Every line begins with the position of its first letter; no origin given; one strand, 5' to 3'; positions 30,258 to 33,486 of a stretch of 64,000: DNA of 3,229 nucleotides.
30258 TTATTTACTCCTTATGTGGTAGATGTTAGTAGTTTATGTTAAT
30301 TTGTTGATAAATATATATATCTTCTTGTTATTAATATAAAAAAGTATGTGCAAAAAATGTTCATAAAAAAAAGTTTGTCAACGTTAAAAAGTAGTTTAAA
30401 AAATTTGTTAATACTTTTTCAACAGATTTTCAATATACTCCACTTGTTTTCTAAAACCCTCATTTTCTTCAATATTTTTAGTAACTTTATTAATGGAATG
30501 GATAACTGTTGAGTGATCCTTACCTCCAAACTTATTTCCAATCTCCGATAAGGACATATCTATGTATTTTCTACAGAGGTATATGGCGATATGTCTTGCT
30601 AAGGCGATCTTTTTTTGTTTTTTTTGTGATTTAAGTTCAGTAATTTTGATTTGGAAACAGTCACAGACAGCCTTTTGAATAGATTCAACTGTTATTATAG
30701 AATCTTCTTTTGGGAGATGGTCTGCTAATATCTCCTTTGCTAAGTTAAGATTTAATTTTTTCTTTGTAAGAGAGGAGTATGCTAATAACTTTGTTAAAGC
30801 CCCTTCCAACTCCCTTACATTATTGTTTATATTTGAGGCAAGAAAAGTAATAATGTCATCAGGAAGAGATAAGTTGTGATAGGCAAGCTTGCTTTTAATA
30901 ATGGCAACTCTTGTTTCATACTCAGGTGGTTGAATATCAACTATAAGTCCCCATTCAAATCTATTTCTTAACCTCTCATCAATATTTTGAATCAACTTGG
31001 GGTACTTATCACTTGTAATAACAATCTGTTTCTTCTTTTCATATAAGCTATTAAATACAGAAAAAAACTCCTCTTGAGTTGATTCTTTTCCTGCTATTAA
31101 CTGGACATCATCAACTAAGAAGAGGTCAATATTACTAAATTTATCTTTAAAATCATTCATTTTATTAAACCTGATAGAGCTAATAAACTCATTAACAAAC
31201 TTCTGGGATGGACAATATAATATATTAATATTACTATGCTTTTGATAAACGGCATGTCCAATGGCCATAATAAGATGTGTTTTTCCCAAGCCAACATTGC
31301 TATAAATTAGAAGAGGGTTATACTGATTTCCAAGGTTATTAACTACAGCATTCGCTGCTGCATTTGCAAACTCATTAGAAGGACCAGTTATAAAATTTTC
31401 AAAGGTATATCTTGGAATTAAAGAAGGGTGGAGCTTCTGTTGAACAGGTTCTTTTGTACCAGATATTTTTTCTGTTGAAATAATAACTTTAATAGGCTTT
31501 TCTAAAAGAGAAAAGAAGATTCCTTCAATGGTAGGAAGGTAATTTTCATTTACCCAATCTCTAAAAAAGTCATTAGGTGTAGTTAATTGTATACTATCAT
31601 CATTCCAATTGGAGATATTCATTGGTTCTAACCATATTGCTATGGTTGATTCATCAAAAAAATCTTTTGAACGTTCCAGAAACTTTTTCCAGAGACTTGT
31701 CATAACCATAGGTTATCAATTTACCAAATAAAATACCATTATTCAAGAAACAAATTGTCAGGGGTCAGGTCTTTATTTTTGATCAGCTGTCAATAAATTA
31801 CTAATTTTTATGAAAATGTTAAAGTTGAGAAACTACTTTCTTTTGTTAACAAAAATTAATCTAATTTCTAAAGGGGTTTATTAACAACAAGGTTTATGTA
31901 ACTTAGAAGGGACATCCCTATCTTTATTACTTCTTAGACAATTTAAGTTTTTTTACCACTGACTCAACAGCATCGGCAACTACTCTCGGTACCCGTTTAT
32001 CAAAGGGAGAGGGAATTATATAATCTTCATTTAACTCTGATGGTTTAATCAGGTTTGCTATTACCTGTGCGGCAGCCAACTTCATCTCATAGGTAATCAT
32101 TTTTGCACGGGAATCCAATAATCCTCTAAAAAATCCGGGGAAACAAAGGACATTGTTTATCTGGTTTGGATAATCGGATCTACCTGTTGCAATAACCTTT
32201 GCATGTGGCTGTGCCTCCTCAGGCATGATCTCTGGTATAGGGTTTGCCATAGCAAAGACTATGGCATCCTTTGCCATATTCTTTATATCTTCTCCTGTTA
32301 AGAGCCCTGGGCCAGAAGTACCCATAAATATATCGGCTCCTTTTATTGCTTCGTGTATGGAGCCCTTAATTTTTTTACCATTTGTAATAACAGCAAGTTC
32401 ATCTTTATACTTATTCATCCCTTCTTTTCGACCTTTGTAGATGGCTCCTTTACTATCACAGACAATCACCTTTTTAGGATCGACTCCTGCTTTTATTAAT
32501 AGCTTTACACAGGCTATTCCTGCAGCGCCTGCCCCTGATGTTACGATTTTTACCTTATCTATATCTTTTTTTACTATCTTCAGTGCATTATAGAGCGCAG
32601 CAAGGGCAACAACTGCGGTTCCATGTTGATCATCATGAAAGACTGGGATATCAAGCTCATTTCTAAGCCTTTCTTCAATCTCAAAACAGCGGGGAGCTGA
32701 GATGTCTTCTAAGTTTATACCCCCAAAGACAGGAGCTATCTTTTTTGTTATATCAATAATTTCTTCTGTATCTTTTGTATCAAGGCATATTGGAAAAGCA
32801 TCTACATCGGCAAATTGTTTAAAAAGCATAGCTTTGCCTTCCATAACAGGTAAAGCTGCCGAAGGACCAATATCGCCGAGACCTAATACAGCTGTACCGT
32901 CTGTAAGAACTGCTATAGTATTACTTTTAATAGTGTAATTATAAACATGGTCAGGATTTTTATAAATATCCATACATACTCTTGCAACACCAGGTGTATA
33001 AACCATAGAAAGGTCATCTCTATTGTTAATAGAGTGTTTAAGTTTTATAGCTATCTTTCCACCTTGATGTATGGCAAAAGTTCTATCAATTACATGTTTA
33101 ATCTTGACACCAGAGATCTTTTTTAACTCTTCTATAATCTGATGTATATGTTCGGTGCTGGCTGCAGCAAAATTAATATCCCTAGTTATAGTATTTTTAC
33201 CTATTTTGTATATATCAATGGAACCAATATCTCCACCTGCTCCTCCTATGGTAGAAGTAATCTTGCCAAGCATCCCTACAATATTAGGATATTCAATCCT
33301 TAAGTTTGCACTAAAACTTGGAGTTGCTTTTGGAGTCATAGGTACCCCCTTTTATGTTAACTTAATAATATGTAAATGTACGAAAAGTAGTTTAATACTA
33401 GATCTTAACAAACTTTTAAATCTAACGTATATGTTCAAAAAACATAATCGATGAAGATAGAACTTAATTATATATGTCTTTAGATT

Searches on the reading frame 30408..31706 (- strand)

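Call 24: search_protein_families(library=ncbifam, proteins=[window:30408-31706:-], max_evalue=1e-10)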
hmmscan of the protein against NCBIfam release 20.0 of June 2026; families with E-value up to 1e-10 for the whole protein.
window:30408-31706:- (432 aa): 8 families
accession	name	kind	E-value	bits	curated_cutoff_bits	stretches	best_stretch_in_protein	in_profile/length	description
TIGR00362.1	DnaA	equivalog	2.1e-153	511.5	343.9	1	6-428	1-436/437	chromosomal replication initiator protein DnaA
NF001154.0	PRK00149.3-3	equivalog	2e-95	320.5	410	1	25-431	32-460/462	chromosomal replication initiator protein DnaA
NF009087.0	PRK12422.1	equivalog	2.7e-68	231.2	657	1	6-429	4-440/455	chromosomal replication initiator protein DnaA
TIGR03420.1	DnaA_homol_Hda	equivalog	1.1e-32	113.5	194.8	1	89-328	1-226/226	DnaA regulatory inactivator Hda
NF005982.0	PRK08084.1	equivalog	5.4e-22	78.5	268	1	86-327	5-233/235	DnaA inactivator Hda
NF005304.0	PRK06835.1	equivalog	4.1e-15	55.7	215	1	119-249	173-304/330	ATP-binding protein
NF038214.1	IS21_help_AAA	equivalog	2.1e-14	53.8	200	1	130-234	91-192/232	IS21-like element helper ATPase IstB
NF005992.0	PRK08116.1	subfamily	1.8e-13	50.2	189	1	97-252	79-240/269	hypothetical protein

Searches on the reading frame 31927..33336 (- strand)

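Call 24: search_protein_families(library=ncbifam, proteins=[window:31927-33336:-], max_evalue=1e-10)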
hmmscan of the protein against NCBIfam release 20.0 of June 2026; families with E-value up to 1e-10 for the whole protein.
window:31927-33336:- (469 aa): 3 families
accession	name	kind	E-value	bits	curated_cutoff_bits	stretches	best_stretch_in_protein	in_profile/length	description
NF009501.0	PRK12861.1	subfamily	1.1e-117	394.1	1178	1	91-457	19-397/764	NADP-dependent malic enzyme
NF010052.0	PRK13529.1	subfamily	1.1e-30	106.8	326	1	207-461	244-531/564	oxaloacetate-decarboxylating malate dehydrogenase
NF041582.1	malolactic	exception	5.6e-18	64.9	850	1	209-466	229-515/536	malolactic enzyme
